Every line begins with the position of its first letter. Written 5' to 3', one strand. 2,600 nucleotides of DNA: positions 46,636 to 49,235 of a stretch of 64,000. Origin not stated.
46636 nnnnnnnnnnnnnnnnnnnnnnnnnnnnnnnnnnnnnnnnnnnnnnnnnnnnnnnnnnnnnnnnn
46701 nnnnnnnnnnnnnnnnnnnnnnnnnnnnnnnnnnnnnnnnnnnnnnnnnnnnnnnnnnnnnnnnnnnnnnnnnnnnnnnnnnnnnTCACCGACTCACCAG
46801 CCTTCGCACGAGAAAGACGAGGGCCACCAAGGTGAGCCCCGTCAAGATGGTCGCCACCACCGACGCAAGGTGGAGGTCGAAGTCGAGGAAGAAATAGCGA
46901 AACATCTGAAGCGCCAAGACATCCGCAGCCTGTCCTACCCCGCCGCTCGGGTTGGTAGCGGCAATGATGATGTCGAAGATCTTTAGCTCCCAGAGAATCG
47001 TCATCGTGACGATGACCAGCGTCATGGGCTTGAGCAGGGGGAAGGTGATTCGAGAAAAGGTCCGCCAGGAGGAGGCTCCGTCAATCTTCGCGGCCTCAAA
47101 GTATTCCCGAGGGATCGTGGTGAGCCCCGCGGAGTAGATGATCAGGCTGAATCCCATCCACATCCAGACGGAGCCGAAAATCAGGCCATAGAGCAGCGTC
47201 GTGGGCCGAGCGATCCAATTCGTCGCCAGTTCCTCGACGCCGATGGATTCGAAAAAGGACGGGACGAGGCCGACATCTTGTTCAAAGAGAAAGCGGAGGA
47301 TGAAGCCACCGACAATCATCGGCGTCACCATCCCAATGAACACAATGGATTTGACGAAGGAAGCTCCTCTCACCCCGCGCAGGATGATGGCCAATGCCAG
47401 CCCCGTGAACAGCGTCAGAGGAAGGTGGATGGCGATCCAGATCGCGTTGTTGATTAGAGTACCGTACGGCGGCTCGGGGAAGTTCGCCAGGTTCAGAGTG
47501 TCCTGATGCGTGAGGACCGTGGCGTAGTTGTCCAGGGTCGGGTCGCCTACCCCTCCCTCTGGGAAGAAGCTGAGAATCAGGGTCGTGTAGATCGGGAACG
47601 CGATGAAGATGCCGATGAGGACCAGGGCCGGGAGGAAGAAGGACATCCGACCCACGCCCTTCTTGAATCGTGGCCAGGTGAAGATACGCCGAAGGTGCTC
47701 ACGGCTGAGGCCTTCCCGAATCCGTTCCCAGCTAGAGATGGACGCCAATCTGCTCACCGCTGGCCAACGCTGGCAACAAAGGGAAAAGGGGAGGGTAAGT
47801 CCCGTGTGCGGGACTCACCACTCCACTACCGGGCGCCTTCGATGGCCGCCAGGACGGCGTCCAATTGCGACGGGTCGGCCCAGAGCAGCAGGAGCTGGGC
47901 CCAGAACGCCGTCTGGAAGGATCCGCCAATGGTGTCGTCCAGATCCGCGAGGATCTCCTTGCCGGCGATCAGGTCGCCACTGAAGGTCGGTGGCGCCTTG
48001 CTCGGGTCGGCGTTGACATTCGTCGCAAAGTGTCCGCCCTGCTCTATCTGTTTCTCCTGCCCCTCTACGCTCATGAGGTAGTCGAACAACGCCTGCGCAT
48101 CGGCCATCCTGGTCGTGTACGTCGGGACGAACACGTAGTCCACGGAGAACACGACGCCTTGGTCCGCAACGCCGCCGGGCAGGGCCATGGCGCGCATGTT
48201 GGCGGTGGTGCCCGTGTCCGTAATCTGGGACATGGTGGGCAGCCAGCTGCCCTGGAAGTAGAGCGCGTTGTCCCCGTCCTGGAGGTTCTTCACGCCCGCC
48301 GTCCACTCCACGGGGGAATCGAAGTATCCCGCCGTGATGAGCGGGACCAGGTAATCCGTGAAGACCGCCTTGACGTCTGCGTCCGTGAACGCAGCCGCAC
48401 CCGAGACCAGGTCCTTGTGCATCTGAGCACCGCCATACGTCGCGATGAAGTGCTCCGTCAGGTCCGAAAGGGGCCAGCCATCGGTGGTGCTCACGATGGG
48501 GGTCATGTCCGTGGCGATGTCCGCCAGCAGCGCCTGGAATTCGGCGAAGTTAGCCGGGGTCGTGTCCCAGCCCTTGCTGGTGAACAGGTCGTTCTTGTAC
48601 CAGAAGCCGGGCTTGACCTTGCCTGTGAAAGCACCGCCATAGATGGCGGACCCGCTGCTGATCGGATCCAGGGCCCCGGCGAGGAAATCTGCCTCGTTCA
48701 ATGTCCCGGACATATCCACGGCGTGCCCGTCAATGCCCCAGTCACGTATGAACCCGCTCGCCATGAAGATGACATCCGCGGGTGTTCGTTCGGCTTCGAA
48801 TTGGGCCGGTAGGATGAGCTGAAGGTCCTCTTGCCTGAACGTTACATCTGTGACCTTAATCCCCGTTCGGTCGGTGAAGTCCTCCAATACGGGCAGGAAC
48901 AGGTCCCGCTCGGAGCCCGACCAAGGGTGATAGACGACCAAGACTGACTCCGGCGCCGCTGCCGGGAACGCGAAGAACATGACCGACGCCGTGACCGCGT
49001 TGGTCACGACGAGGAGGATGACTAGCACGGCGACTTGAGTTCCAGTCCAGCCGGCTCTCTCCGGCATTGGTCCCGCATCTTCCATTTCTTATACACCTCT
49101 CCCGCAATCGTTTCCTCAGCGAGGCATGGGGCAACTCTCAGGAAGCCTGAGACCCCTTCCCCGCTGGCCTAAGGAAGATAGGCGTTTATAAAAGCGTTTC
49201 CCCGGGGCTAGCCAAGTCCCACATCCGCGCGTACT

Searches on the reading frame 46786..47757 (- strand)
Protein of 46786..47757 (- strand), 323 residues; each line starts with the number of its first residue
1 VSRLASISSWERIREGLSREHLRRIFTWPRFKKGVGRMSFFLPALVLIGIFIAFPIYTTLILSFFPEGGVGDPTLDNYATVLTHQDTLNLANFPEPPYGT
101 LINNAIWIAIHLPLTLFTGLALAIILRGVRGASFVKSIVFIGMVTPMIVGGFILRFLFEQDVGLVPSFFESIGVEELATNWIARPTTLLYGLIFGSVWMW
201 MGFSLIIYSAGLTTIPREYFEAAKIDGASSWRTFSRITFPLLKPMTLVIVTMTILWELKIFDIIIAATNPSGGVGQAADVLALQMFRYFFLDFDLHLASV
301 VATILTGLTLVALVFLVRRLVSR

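Call 66: search_protein_families(library=pfam, proteins=[window:46786-47757:-], max_evalue=0.00001)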
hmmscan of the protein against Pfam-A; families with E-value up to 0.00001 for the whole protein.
window:46786-47757:- (323 aa): 1 family
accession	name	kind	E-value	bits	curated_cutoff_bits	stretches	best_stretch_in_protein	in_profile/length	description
PF00528.27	BPD_transp_1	-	1.2e-18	68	26.4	1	117-322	3-179/184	Binding-protein-dependent transport system inner membrane component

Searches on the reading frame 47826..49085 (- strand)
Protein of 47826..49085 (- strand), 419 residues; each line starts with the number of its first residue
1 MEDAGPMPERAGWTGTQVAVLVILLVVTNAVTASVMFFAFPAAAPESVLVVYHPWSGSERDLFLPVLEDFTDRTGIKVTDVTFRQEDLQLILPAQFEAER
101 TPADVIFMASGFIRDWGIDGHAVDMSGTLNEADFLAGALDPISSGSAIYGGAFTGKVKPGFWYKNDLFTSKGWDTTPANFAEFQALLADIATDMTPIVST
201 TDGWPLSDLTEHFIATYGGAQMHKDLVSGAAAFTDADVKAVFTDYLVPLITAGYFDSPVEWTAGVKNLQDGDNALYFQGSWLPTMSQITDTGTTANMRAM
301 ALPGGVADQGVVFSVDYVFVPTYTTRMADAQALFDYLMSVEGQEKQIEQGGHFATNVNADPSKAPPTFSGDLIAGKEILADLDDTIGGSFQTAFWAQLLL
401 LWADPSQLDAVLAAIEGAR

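Call 66: search_protein_families(library=pfam, proteins=[window:47826-49085:-], max_evalue=0.00001)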
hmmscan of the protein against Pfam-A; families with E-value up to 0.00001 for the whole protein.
window:47826-49085:- (419 aa): 1 family
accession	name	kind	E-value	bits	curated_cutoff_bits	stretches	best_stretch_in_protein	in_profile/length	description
PF01547.30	SBP_bac_1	-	4e-16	60.3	26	1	61-344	6-307/307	Bacterial extracellular solute-binding protein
